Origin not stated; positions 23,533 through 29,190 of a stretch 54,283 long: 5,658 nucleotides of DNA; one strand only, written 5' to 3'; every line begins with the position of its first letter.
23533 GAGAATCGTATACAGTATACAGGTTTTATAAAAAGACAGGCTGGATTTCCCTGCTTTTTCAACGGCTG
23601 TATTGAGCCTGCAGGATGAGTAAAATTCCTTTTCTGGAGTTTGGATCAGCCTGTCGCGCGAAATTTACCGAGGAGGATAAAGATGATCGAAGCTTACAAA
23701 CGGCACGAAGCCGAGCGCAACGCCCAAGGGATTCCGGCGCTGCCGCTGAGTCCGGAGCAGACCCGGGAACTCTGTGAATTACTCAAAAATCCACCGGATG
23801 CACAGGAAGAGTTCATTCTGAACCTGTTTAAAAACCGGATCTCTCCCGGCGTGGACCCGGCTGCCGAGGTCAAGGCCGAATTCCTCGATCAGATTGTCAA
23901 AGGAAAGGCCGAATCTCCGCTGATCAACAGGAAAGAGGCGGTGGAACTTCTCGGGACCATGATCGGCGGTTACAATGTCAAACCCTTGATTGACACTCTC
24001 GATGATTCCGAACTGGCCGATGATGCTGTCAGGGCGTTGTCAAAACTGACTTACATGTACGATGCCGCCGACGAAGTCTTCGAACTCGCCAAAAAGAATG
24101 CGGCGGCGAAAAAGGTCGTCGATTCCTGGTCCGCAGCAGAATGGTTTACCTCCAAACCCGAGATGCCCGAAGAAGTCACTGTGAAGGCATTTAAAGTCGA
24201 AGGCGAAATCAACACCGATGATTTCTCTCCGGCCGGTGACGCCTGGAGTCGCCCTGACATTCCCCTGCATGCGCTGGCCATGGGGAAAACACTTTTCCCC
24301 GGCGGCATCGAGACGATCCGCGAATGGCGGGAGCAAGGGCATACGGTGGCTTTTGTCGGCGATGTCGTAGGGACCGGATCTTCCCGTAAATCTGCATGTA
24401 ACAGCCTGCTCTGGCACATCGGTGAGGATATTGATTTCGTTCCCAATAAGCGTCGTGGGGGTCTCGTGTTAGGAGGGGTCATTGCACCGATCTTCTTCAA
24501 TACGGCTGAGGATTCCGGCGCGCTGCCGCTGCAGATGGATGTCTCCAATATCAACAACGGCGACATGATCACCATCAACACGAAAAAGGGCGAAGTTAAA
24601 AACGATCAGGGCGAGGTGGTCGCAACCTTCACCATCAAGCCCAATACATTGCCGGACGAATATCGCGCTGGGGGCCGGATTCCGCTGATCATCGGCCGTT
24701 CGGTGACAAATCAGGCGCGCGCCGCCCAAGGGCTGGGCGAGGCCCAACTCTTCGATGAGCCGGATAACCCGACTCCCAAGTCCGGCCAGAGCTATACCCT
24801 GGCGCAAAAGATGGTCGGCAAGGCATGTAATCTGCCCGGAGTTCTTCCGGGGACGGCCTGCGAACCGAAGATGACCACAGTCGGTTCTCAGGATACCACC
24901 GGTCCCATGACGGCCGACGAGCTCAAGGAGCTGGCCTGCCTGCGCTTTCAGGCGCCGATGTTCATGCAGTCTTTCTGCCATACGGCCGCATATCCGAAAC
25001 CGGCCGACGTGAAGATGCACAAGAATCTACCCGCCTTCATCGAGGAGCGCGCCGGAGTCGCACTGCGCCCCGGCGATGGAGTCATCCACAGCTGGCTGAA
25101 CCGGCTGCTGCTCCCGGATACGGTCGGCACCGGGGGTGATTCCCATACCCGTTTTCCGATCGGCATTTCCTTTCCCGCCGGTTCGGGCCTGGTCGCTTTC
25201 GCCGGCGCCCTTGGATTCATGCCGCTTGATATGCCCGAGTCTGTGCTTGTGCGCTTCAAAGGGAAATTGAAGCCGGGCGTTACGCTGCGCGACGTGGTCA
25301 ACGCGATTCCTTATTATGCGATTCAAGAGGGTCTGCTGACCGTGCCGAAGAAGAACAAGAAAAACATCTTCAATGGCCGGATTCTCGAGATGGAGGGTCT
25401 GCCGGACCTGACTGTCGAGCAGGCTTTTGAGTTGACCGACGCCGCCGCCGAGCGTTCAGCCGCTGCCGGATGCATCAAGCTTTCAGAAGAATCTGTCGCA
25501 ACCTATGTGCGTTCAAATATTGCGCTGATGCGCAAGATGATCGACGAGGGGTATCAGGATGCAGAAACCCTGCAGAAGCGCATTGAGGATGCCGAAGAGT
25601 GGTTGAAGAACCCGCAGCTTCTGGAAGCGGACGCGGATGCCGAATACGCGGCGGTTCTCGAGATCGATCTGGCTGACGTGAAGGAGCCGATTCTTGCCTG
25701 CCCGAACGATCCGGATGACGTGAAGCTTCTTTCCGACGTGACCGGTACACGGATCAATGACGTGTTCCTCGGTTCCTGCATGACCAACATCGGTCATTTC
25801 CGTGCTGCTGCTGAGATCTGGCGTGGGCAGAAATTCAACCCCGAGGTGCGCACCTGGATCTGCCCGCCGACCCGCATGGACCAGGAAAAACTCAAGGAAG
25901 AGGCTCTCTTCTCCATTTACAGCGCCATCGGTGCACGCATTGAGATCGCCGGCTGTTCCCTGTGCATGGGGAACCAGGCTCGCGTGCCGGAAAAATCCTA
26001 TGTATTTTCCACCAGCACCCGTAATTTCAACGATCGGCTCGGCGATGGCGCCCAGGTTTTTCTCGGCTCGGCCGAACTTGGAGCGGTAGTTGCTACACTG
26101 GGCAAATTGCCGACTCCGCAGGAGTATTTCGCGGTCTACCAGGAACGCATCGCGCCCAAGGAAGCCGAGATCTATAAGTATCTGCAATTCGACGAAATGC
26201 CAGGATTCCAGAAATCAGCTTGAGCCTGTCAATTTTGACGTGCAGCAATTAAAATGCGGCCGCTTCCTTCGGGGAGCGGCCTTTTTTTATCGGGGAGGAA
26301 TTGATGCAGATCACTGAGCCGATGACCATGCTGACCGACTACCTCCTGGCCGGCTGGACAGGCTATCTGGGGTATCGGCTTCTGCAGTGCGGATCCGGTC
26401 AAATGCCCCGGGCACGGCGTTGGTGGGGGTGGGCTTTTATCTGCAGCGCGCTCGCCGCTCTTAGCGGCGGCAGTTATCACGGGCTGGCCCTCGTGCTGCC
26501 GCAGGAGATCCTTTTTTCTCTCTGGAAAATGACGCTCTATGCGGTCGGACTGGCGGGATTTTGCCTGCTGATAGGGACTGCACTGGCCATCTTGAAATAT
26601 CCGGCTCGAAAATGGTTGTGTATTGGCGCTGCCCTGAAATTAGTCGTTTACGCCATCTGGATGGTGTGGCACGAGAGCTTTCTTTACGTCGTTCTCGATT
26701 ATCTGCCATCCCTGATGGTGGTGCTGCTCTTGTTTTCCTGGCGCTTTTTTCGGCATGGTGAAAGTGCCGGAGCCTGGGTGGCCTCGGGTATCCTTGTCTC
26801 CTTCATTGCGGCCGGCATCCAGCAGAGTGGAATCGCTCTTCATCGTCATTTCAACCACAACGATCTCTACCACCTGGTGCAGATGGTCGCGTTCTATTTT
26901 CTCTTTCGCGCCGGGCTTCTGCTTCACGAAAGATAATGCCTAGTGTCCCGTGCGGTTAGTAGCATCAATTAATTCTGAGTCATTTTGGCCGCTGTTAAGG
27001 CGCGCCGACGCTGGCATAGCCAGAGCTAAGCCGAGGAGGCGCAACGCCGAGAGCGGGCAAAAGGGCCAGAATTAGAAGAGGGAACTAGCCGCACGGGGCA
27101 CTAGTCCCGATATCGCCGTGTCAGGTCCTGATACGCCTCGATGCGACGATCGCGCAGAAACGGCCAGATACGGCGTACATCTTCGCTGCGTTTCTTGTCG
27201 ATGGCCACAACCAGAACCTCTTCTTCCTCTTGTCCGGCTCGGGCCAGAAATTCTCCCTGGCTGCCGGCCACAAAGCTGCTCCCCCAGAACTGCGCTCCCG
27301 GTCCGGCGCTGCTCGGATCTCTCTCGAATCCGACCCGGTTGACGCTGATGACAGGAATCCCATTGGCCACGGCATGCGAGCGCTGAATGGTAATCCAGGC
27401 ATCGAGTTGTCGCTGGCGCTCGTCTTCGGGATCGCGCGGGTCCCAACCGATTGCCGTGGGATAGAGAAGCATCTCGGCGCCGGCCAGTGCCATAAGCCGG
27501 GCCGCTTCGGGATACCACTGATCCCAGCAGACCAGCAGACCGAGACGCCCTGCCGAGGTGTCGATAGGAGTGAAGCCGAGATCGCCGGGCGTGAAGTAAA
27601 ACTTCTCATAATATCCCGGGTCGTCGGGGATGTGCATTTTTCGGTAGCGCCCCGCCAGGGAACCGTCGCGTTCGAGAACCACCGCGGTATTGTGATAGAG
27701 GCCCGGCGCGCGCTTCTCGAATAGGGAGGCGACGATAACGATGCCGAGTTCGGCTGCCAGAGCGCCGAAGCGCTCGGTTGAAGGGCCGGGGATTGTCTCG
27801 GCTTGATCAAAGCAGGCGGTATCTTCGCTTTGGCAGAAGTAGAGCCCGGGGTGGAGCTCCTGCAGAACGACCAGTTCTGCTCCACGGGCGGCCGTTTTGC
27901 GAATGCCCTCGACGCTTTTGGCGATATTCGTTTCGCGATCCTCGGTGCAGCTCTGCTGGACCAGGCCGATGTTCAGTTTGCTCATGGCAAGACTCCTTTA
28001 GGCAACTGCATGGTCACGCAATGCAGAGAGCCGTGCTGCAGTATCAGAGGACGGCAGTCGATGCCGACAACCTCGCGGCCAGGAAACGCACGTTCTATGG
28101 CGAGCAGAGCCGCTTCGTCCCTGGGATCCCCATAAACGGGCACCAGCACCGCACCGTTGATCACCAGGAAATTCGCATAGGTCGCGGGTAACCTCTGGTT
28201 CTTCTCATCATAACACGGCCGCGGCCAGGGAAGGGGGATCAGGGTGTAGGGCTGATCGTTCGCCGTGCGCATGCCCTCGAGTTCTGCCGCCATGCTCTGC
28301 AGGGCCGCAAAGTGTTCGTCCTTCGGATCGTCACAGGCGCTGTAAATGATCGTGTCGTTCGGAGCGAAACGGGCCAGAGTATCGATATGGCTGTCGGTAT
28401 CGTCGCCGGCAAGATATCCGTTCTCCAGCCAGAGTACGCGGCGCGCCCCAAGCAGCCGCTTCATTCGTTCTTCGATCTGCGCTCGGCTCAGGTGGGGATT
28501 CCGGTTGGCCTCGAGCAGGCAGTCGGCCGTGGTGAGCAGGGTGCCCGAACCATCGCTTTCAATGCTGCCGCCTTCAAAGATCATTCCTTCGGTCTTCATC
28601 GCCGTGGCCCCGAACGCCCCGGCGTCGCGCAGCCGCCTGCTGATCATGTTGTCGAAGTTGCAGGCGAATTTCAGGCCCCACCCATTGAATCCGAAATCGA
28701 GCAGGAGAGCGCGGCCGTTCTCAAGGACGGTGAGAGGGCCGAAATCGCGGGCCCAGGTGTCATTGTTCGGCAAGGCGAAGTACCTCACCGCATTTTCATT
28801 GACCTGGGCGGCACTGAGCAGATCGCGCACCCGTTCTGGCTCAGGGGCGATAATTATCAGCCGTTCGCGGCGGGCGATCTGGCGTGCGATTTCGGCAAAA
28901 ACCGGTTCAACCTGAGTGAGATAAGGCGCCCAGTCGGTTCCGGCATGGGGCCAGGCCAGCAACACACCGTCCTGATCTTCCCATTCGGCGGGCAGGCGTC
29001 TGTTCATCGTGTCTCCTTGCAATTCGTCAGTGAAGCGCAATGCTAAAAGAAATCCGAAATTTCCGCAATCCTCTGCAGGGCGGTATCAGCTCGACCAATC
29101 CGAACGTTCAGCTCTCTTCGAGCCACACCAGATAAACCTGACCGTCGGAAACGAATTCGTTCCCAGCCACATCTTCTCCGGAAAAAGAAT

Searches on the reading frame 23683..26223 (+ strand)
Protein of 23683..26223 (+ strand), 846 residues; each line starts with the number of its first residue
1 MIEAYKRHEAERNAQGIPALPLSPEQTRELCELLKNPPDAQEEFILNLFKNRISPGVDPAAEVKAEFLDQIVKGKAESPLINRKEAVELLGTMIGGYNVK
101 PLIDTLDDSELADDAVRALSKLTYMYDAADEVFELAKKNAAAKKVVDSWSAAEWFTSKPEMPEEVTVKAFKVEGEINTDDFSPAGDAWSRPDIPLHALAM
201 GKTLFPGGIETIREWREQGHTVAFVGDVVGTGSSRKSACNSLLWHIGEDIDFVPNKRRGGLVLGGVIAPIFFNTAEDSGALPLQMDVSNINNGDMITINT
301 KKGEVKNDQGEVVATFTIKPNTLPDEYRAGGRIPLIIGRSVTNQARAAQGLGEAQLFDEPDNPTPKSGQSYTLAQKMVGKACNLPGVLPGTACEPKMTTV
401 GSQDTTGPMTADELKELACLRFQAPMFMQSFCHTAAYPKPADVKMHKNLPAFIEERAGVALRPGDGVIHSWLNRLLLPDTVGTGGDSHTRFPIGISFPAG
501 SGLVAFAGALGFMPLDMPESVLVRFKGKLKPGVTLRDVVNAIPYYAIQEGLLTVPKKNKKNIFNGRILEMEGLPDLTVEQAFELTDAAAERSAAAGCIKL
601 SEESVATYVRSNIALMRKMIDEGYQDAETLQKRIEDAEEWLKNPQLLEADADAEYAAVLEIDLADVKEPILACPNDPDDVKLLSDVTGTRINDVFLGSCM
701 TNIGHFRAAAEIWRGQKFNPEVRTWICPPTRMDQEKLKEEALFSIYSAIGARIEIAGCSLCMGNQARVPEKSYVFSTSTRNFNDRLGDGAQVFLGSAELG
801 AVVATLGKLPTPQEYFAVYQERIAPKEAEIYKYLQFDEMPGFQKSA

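Call 16: search_protein_families(library=ncbifam, proteins=[window:23683-26223:+])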
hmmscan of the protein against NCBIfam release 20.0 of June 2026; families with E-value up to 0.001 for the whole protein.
window:23683-26223:+ (846 aa): 18 families
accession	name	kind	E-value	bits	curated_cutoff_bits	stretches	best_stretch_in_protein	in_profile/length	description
NF006690.0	PRK09238.1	equivalog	0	1392.6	782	1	1-845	3-846/852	bifunctional aconitate hydratase 2/2-methylisocitrate dehydratase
TIGR00117.1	acnB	equivalog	0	1385.5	1287.2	1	1-843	1-843/844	bifunctional aconitate hydratase 2/2-methylisocitrate dehydratase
NF001614.1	PRK00402.1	subfamily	2.1e-50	171.6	385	1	372-812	2-414/415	aconitase/3-isopropylmalate dehydratase large subunit family protein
TIGR01343.1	hacA_fam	subfamily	6.1e-48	163.4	385.7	1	372-812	1-411/412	homoaconitate hydratase family protein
NF005558.0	PRK07229.1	equivalog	1.1e-46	159.7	612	1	371-818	3-418/647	aconitate hydratase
TIGR02086.1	IPMI_arch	subfamily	1.9e-44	152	410.15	1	372-814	2-411/411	3-isopropylmalate dehydratase/homoaconitate hydratase family large subunit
NF040615.1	HacA_Meth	equivalog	4.8e-34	117.8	550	1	372-808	2-414/419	homoaconitase large subunit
TIGR01342.1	acon_putative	hypoth_equivalog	7.3e-31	107.1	719.15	2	633-813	233-410/655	putative aconitate hydratase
TIGR02083.1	LEU2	equivalog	3.2e-28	98.8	610.65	2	643-814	243-418/419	3-isopropylmalate dehydratase large subunit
NF004016.0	PRK05478.1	subfamily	1.5e-26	93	510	1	685-813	334-464/468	3-isopropylmalate dehydratase large subunit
NF009116.0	PRK12466.1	subfamily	4.2e-26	91.6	531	1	685-812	336-465/472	3-isopropylmalate dehydratase large subunit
TIGR00170.1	leuC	equivalog_domain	9.4e-22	77.2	560.25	1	686-808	334-459/466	3-isopropylmalate dehydratase large subunit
TIGR00139.1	h_aconitase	equivalog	6.1e-14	51.3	529.9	1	511-817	151-459/709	homoaconitase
TIGR01341.1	aconitase_1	equivalog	1.6e-11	42.6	945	1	476-688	186-374/876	aconitate hydratase AcnA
NF009520.0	PRK12881.1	subfamily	1.8e-10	39.2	905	1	474-687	200-389/893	aconitate hydratase AcnA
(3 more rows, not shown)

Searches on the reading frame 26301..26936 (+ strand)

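Call 16: search_protein_families(library=ncbifam, proteins=[window:26301-26936:+])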
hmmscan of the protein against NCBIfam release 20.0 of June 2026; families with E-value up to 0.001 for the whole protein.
window:26301-26936:+ (211 aa): 0 families

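Call 34: search_protein_families(library=pfam, proteins=[window:26301-26936:+], max_evalue=0.00001)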
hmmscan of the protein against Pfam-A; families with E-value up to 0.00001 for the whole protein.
window:26301-26936:+ (211 aa): 1 family
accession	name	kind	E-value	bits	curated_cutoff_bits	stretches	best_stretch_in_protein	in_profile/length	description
PF22285.2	DUF6962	-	3.7e-48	164.6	27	1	8-206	1-194/198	Family of unknown function (DUF6962)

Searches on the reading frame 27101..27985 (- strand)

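Call 34: search_protein_families(library=pfam, proteins=[window:27101-27985:-], max_evalue=0.00001)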
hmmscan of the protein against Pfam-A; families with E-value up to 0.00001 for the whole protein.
window:27101-27985:- (294 aa): 1 family
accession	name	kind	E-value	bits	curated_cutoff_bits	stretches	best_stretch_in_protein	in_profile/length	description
PF00795.27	CN_hydrolase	-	6.4e-60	203.1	23.2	1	6-272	2-256/256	Carbon-nitrogen hydrolase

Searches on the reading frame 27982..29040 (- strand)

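Call 35: search_protein_families(library=pfam, proteins=[window:27982-29040:-], max_evalue=0.00001)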
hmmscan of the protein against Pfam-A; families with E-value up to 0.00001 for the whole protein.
window:27982-29040:- (352 aa): 1 family
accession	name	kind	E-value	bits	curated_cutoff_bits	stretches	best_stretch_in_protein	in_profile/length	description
PF04371.20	PAD_porph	-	2.7e-122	408.5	25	1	15-347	1-321/321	Porphyromonas-type peptidyl-arginine deiminase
